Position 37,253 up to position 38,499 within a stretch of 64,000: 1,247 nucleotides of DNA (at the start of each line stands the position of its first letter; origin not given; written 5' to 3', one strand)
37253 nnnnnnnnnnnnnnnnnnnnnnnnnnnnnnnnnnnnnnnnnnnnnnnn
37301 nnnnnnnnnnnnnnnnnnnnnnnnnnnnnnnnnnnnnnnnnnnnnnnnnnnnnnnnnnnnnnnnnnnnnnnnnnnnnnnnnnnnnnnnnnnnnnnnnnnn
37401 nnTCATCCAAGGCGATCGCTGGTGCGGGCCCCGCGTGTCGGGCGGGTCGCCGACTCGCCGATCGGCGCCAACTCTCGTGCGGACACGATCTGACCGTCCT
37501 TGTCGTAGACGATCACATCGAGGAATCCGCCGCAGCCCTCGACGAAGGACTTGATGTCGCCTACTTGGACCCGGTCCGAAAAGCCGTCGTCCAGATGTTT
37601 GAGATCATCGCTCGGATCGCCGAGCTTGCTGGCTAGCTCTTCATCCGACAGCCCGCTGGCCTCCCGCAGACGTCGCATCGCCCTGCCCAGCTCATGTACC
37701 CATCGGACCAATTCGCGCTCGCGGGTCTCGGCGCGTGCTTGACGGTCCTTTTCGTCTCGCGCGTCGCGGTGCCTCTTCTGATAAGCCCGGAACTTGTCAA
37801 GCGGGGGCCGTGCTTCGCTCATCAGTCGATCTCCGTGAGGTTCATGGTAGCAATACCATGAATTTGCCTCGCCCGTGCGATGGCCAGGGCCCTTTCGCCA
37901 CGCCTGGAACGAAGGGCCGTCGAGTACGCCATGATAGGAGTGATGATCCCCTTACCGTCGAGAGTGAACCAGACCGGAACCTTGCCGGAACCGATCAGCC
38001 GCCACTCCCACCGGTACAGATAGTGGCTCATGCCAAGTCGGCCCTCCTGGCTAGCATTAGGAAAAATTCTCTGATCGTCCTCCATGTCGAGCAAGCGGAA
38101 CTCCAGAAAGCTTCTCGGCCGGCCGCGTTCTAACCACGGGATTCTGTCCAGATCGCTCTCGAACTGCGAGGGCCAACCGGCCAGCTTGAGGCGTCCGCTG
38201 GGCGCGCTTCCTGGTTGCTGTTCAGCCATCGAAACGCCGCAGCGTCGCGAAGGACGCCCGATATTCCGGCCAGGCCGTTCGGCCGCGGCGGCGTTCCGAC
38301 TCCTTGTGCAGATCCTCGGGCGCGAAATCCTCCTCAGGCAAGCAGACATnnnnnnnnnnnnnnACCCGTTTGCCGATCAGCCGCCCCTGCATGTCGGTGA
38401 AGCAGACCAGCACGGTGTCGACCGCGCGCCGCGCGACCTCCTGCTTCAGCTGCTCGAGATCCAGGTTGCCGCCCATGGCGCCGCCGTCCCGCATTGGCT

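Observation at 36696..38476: Low-GC 1.55-kb cassette at the 5' end of a glutamine-synthetase-like gene, bracketed by ~113-bp imperfect direct repeats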

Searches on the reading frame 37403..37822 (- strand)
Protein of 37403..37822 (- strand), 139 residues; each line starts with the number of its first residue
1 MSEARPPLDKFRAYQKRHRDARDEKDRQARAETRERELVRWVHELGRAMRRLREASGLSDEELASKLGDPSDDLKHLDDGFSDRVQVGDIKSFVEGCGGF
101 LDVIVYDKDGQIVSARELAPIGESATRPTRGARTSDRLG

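Call 6: search_protein_families(library=pfam, proteins=[window:37403-37822:-], max_evalue=0.1)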
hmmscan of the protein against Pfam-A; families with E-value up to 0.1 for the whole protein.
window:37403-37822:- (139 aa): 2 families
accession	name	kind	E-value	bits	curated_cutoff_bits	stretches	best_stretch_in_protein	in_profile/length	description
PF13560.12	HTH_31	-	8e-06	26.5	27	1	44-98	1-55/64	Helix-turn-helix domain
PF01381.28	HTH_3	-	0.049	14.1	23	1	49-68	1-20/55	Helix-turn-helix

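Call 7: search_protein_families(library=ncbifam, proteins=[window:37403-37822:-], max_evalue=0.1)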
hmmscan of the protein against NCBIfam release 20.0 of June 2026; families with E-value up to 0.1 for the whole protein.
window:37403-37822:- (139 aa): 2 families
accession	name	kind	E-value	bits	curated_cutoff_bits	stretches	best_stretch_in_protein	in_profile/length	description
TIGR00270.2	TIGR00270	equivalog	0.001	18.9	110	1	16-76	48-107/159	multiprotein bridging factor aMBF1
NF006015.0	PRK08154.1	subfamily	0.013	14.7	204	1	20-68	6-54/314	anaerobic benzoate catabolism transcriptional regulator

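Call 13: find_homologous_proteins(query=window:37403-37822:-, max_evalue=0.001)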
Query window:37403-37822:- (139 aa): 5 proteins with E <= 0.001 among 69 candidates.
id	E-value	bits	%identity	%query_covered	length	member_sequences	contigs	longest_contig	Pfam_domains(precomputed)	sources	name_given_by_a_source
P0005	2.2e-77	276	94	97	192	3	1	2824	PF13560.13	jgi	jgi:transcriptional regulator with XRE-family HTH domain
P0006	9.5e-57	209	71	99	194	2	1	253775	-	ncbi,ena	-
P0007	9.4e-56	206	71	99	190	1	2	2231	PF13560.13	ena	-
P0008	4.7e-46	174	64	97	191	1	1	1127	-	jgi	jgi:hypothetical protein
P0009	5.7e-34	135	73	59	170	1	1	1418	-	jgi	jgi:hypothetical protein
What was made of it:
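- On HigBA / RelE-ParE superfamily toxin-antitoxin: PF13560 is on record for P0005 and P0007 (call 13).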

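Call 22: find_encoding_contigs(protein=P0008, flank=10000)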
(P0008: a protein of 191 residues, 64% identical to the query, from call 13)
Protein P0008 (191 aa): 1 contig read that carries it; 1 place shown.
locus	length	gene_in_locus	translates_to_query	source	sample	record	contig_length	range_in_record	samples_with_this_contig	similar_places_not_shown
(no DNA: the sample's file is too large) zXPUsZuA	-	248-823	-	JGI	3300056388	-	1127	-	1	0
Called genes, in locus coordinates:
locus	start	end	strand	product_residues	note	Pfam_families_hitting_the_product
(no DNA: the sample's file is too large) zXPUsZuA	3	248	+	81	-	?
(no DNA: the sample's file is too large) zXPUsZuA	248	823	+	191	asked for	-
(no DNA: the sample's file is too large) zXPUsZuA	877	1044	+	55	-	-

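Call 23: find_encoding_contigs(protein=P0009, flank=10000)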
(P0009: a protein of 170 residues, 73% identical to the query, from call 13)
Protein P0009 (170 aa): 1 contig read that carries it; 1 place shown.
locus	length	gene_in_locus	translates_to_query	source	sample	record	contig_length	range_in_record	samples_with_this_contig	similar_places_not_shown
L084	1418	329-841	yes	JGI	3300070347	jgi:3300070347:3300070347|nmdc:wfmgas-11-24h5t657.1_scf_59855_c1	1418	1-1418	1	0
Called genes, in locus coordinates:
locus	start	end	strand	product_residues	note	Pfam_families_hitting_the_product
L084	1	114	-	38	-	?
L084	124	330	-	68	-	-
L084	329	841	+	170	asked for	-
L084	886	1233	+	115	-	-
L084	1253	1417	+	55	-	?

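Call 43: search_protein_families(library=padloc, proteins=[P0005, P0006], max_evalue=0.1)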
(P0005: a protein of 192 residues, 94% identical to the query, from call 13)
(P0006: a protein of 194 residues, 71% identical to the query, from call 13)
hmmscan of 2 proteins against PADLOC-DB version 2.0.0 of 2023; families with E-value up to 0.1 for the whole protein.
P0005 (192 aa): 2 families
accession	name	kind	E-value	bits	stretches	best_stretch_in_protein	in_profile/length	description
PDLC04142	capH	-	0.0015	17.6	1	45-91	7-52/103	capH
PDLC02926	HTH_VI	-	0.0017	16.6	1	45-77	2-34/92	-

P0006 (194 aa): 0 families

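Call 44: search_protein_families(library=phrogs, proteins=[P0005, P0006], max_evalue=0.1)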
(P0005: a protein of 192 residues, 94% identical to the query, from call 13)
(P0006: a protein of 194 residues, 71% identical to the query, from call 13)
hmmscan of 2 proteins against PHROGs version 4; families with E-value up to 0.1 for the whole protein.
P0005 (192 aa): 5 families
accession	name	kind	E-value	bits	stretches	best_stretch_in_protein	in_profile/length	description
phrog_955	-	DNA, RNA and nucleotide metabolism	0.0012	19.6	1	29-80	9-60/142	HTH DNA binding protein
phrog_11553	-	unknown function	0.0027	18.1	1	45-124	36-115/278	-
phrog_9908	-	DNA, RNA and nucleotide metabolism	0.008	16.4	1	43-95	12-63/282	DNA binding protein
phrog_2339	-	DNA, RNA and nucleotide metabolism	0.011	16.8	1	32-112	13-93/98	HTH DNA binding protein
phrog_1373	-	transcription regulation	0.073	14.1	0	25-68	49-87/166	transcriptional regulator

P0006 (194 aa): 2 families
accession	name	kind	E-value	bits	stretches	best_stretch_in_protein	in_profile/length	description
phrog_2339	-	DNA, RNA and nucleotide metabolism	0.012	16.6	1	22-114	7-93/98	HTH DNA binding protein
phrog_11553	-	unknown function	0.017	15.4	1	47-116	36-103/278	-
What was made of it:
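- Tried and rejected: Nothing beyond weak generic HTH hits (calls 43, 44).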

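Call 65: search_solved_structures(query=A5, max_evalue=1)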
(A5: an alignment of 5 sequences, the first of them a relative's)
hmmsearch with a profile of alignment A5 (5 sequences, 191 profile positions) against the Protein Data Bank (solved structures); distinct sequences matched with E-value up to 1: 1.
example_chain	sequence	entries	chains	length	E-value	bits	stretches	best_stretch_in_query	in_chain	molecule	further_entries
7ewc_A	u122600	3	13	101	0.024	17.6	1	30-105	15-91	Putative antitoxin HigA2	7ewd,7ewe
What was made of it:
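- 37242..37822 (-): Cassette gene 2: XRE/HTH_31 protein, 192 aa in relatives; its start overlaps the stop of gene 1; frameshifted twice in the window (about 37423 and about 37298). There is a weak profile hit to HigA2 antitoxin 7ewc (E=0.024, call 65).
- On HigBA / RelE-ParE superfamily toxin-antitoxin: HigA2 7ewc matches at E=0.024 (call 65).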

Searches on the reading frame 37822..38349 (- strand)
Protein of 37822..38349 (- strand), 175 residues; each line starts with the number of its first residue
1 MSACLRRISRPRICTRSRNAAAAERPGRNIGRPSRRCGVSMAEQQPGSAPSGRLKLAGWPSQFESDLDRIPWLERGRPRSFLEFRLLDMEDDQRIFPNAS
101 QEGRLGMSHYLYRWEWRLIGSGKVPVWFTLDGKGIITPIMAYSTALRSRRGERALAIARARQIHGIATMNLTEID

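Call 6: search_protein_families(library=pfam, proteins=[window:37822-38349:-], max_evalue=0.1)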
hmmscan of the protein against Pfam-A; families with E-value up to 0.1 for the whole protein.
window:37822-38349:- (175 aa): 0 families

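Call 7: search_protein_families(library=ncbifam, proteins=[window:37822-38349:-], max_evalue=0.1)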
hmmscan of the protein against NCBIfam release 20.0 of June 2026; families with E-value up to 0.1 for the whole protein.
window:37822-38349:- (175 aa): 0 families

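Call 12: find_homologous_proteins(query=window:37822-38349:-, max_evalue=0.001)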
Query window:37822-38349:- (175 aa): 4 proteins with E <= 0.001 among 525 candidates.
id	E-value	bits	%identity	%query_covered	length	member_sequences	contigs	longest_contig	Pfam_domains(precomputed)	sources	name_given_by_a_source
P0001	4.2e-82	292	97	77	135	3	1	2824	-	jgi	jgi:hypothetical protein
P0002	3.5e-65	237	78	77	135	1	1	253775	-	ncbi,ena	-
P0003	2.3e-59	218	73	77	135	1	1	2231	-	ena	-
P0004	9.5e-40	154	73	55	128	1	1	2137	-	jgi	jgi:hypothetical protein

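Call 15: find_encoding_contigs(protein=P0002, flank=10000)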
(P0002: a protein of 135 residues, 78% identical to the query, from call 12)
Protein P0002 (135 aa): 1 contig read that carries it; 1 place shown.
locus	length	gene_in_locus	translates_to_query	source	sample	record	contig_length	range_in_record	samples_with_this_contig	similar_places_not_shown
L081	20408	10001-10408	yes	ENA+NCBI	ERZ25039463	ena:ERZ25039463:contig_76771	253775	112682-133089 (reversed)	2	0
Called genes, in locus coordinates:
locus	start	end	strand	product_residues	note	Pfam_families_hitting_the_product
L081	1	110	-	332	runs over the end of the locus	-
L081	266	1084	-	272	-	PF00590:TP_methylase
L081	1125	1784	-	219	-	-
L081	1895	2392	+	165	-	PF13442:Cytochrome_CBB3 (weak), PF00034:Cytochrom_C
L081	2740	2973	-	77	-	PF03693:ParD_antitoxin (weak)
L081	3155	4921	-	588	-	PF01011:PQQ, PF13360:PQQ_2, PF13570:Beta-prop_ACSF4 (faint), PF13360:PQQ_2, PF01011:PQQ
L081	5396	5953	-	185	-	PF03734:YkuD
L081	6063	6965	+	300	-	PF03734:YkuD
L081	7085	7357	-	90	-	-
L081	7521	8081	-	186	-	PF05951:Peptidase_M15_2, PF08291:Peptidase_M15_3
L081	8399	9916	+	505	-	PF13520:AA_permease_2, PF00324:AA_permease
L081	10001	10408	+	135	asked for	-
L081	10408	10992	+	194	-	-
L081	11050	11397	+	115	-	-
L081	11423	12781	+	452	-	PF00120:Gln-synt_C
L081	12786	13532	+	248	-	PF00106:adh_short, PF01370:Epimerase (weak), PF08659:KR (faint), PF13561:adh_short_C2, PF23441:SDR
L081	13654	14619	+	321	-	-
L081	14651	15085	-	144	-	PF01850:PIN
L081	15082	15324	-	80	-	PF22513:FitA-like_RHH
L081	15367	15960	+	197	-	-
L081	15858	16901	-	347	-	-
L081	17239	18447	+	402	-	-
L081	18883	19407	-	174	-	PF13410:GST_C_2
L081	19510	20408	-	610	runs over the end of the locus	PF00528:BPD_transp_1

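Call 16: find_encoding_contigs(protein=P0001, flank=10000)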
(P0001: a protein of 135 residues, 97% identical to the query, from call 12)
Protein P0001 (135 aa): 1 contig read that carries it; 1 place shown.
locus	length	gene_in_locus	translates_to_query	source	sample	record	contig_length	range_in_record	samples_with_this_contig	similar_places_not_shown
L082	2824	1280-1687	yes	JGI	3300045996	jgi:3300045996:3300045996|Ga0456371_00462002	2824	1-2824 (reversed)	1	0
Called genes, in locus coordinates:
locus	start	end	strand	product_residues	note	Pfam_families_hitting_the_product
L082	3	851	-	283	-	?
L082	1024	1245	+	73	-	-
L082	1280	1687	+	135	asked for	-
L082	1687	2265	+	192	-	PF13560:HTH_31 (weak)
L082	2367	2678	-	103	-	-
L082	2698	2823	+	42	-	?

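Call 20: find_encoding_contigs(protein=P0003, flank=10000)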
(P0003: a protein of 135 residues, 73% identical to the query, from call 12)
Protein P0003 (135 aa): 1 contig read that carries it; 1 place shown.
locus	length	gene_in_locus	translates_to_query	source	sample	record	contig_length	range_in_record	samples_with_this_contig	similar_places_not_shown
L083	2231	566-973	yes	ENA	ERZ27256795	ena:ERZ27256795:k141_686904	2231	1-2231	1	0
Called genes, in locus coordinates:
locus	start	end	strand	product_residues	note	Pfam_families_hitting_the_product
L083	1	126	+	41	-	?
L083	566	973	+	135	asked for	-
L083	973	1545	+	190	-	PF13560:HTH_31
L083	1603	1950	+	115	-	-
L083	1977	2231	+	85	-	?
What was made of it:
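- On Site-specific integrative island (att-flanked, recombinase-driven): None appears in the cassette-bearing contigs L081-L084 (calls 15, 16, 20, 23).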

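Call 21: find_encoding_contigs(protein=P0004, flank=10000)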
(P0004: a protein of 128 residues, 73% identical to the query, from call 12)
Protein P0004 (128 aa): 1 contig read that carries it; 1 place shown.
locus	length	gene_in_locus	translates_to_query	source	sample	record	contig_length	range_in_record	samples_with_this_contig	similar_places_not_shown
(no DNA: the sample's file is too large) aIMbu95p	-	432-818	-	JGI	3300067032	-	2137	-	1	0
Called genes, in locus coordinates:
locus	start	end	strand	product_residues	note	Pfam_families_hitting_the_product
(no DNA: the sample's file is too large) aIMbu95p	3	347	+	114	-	?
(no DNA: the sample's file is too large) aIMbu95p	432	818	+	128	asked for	-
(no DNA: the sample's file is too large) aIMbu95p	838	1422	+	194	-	-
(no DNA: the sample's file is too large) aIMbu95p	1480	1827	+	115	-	-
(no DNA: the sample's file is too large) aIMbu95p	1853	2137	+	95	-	?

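Call 43: search_protein_families(library=padloc, proteins=[P0001, L082:2322-2681:+, P0002, L081:11050-11397:+], max_evalue=0.1)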
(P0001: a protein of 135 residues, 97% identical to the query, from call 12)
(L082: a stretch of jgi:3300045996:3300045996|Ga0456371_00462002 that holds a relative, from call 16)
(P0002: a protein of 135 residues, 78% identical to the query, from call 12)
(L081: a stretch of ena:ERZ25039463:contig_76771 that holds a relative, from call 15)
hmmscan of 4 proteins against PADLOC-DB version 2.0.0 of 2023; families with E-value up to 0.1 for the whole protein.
P0001 (135 aa): 0 families

L082:2322-2681:+ (119 aa): 0 families

P0002 (135 aa): 0 families

L081:11050-11397:+ (115 aa): 0 families

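Call 44: search_protein_families(library=phrogs, proteins=[P0001, L082:2322-2681:+, P0002, L081:11050-11397:+], max_evalue=0.1)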
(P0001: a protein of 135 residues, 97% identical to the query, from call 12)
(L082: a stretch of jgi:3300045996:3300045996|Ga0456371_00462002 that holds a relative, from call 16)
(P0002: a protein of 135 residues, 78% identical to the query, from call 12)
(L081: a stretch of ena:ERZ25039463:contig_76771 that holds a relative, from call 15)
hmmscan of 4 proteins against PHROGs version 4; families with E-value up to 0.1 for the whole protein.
P0001 (135 aa): 0 families

L082:2322-2681:+ (119 aa): 1 family
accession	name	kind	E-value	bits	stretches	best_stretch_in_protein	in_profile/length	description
phrog_22214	-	unknown function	0.094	13.8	0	16-39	21-41/43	-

P0002 (135 aa): 0 families

L081:11050-11397:+ (115 aa): 0 families

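Call 84: search_dna_similar(query=P0001, collection=plasmids, mode=protein, max_evalue=0.001, max_rows=10)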
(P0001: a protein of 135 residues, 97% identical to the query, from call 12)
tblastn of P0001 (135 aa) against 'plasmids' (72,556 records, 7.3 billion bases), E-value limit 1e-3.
No match.

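Call 85: search_dna_similar(query=P0001, collection=phages, mode=protein, max_evalue=0.001, max_rows=10)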
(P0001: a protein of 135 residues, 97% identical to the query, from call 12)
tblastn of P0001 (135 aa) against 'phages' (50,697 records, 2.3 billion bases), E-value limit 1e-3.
No match.
